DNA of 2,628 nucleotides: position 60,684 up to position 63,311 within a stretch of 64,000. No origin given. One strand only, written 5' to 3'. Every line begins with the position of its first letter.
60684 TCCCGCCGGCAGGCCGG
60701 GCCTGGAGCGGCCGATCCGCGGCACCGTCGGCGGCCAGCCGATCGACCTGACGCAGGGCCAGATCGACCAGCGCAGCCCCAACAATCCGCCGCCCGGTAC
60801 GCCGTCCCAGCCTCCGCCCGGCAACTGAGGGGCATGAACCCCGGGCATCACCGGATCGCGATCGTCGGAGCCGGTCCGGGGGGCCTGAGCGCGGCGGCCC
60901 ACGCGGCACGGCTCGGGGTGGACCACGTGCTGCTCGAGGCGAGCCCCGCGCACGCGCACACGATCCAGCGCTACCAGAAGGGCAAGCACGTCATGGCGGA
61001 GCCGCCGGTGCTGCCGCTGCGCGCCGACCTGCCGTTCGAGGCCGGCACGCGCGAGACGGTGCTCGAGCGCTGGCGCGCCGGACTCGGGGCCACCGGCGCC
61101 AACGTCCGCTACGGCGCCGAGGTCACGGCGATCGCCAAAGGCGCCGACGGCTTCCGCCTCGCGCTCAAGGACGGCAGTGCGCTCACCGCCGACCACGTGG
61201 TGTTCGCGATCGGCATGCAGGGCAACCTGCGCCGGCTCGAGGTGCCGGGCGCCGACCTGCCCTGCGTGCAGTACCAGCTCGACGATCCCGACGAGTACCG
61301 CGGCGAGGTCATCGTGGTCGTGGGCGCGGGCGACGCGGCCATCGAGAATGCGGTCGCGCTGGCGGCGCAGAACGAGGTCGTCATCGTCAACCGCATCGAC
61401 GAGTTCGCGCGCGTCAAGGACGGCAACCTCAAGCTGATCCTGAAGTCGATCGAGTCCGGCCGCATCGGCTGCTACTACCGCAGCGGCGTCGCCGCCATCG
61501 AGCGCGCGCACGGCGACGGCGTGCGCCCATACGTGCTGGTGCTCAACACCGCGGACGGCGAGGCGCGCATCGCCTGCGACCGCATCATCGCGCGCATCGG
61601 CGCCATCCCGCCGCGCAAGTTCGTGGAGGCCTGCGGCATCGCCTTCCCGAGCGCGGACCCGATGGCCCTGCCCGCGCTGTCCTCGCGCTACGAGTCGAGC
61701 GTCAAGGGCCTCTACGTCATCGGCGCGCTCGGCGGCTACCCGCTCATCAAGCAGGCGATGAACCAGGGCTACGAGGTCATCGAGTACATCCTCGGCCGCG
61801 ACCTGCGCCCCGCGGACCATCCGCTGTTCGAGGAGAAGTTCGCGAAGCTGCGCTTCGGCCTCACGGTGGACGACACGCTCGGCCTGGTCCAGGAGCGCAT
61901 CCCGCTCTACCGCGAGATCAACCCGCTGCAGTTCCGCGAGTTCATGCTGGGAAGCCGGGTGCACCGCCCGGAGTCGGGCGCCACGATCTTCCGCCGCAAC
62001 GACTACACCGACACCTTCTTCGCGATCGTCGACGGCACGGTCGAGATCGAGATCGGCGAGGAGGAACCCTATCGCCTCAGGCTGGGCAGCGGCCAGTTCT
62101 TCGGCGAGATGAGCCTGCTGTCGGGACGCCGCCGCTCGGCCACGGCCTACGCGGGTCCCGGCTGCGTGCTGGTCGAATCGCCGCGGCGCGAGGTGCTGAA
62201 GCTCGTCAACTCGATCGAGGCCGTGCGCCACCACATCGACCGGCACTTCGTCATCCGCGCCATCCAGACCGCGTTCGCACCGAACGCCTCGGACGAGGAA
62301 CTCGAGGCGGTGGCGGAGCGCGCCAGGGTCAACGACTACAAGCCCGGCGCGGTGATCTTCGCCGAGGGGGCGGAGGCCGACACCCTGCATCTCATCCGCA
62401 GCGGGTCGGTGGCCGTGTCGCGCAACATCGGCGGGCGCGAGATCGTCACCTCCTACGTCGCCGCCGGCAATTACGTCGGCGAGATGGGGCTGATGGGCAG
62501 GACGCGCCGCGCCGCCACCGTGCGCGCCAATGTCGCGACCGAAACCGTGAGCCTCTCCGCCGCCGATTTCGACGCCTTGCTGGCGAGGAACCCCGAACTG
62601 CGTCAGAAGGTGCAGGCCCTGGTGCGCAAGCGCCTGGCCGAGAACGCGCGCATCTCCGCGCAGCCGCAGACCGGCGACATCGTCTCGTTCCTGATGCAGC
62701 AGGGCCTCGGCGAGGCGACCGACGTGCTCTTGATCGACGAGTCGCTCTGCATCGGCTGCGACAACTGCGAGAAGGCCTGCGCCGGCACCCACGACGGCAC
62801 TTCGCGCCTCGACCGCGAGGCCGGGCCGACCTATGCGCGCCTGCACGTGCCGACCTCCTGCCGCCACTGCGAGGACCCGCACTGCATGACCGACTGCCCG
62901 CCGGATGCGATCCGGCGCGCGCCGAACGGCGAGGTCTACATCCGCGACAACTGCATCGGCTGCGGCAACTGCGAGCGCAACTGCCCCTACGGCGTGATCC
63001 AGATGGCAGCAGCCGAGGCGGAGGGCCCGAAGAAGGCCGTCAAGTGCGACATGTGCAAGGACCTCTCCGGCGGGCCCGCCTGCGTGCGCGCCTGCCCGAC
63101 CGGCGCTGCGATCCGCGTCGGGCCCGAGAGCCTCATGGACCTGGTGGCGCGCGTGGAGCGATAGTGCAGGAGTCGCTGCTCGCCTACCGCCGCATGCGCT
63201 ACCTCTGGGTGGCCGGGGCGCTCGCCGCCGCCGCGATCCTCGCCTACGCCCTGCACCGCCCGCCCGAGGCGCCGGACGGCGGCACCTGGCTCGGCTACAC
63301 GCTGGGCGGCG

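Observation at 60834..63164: Unusual single-polypeptide fusion: thioredoxin-reductase-like flavoprotein / 2x CNB / 4x Cys-cluster ferredoxin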

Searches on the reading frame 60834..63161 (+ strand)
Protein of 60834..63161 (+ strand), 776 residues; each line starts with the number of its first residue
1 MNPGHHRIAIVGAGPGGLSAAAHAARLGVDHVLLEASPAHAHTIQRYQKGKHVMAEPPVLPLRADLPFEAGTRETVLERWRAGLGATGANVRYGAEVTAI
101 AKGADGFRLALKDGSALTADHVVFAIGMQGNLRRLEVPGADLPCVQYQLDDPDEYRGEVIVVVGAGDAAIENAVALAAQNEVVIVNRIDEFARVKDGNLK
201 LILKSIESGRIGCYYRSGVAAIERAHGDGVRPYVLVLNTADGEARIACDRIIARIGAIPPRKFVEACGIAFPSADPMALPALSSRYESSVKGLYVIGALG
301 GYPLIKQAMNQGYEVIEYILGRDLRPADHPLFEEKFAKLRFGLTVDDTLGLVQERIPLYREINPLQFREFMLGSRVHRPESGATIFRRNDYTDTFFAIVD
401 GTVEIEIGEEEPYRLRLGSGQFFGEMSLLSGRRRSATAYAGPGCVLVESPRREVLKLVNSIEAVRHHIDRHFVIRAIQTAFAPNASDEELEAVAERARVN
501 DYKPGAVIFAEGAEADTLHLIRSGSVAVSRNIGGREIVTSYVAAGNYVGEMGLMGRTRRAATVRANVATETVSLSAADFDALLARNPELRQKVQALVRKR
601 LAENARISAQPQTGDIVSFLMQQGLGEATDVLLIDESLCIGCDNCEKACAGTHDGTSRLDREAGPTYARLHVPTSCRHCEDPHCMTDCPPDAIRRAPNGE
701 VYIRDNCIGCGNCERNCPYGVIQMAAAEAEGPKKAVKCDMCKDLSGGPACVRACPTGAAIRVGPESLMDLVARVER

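Call 5: search_protein_families(library=pfam, proteins=[window:60834-63161:+], max_evalue=0.01)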
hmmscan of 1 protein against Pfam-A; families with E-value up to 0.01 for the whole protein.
window:60834-63161:+ (776 aa): 23 families
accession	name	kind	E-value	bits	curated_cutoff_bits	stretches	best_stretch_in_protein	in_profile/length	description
PF00027.35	cNMP_binding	-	1.7e-34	118.1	27.5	2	501-586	3-89/89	Cyclic nucleotide-binding domain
PF13738.12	Pyr_redox_3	-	4e-28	99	30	1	10-297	2-305/305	Pyridine nucleotide-disulphide oxidoreductase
PF07992.20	Pyr_redox_2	-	1e-24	87.9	26.1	1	7-312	2-291/291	Pyridine nucleotide-disulphide oxidoreductase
PF12837.12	Fer4_6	-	9e-13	47.9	25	2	702-722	4-24/24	4Fe-4S binding domain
PF13247.11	Fer4_11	-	1.1e-12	48.4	26.2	1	671-758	5-94/100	4Fe-4S dicluster domain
PF12838.12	Fer4_7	-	2.3e-10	41.2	27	2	706-758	1-52/52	4Fe-4S dicluster domain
PF13187.11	Fer4_9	-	7.1e-10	39.2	27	2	706-758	1-51/52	4Fe-4S dicluster domain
PF13237.11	Fer4_10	-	8.8e-09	35.6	25.5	1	703-755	5-53/53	4Fe-4S dicluster domain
PF00037.32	Fer4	-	3.3e-08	33.5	21.1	2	701-723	2-24/24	4Fe-4S binding domain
PF00070.33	Pyr_redox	-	6.9e-07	30.1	22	1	160-228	2-71/82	Pyridine nucleotide-disulphide oxidoreductase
PF03486.20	HI0933_like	-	7e-07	29.4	50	0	7-44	2-39/244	HI0933-like protein Rossmann domain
PF01593.30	Amino_oxidase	-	2.3e-06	27.6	19.8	1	85-127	213-255/443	Flavin containing amine oxidoreductase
PF13454.12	NAD_binding_9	-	4.2e-06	27.3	21.8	1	76-128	102-154/155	FAD-NAD(P)-binding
PF14697.11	Fer4_21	-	7.1e-06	26.5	35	1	675-724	7-59/59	4Fe-4S dicluster domain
PF01266.30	DAO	-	1.3e-05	25.4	27.9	1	7-43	1-38/353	FAD dependent oxidoreductase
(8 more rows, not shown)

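Call 6: search_protein_families(library=ncbifam, proteins=[window:60834-63161:+], max_evalue=0.01)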
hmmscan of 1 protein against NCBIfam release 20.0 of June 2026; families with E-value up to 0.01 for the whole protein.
window:60834-63161:+ (776 aa): 104 families (the best 25 are shown)
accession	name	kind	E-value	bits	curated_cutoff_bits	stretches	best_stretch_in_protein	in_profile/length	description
TIGR04018.1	Bthiol_YpdA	hypoth_equivalog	1.3e-31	109.6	339.9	1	8-299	2-288/316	YpdA family putative bacillithiol disulfide reductase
NF008732.0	PRK11753.1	equivalog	1.6e-26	93.1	266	2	482-606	8-134/214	cAMP-activated global transcriptional regulator CRP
NF009408.0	PRK12769.1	equivalog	2.4e-23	82.2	1003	1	633-769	6-152/659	formate-dependent uric acid utilization protein AegA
TIGR01292.1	TRX_reduct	equivalog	2.2e-18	66.1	343.45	1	7-300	2-275/300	thioredoxin-disulfide reductase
NF041163.2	encap_f2b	equivalog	4.6e-18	65.6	400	2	486-601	84-201/450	family 2B encapsulin nanocompartment shell protein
NF009451.0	PRK12809.1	equivalog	1.2e-17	63.5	1154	1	635-762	8-136/639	formate-dependent uric acid utilization protein YgfT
TIGR02951.1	DMSO_dmsB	equivalog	1.8e-17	63.8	214.1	1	671-763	59-151/161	DMSO/selenate family reductase complex B subunit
NF007658.0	PRK10330.1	equivalog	5.7e-17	61.8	260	1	632-772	5-165/181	electron transport protein HydN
NF045766.1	PhenlGlyoxDHPadI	equivalog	8.8e-17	61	700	1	628-763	3-137/443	NADH-dependent phenylglyoxylate dehydrogenase subunit beta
NF058543.1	ActPatMycb56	equivalog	3.1e-16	59.1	460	1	485-602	7-123/317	acetyltransferase Pat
TIGR01582.1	FDH-beta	equivalog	3.4e-16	59.2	334.7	2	675-766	92-183/283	formate dehydrogenase subunit beta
NF008134.0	PRK10882.1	equivalog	1e-14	54.4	263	1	671-766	108-210/329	hydrogenase 2 operon protein HybA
TIGR03149.1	cyt_nit_nrfC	equivalog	1.4e-14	54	377.6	1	631-759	40-179/225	cytochrome c nitrite reductase Fe-S protein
NF041715.1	arsenate_red_ArrB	equivalog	2.1e-14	53.7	450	1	632-726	5-108/233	arsenate respiratory reductase iron-sulfur subunit ArrB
NF045715.1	sulf_resp_HmcB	equivalog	4.7e-13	48.9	420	1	671-761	102-195/307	sulfate respiration complex iron-sulfur protein HmcB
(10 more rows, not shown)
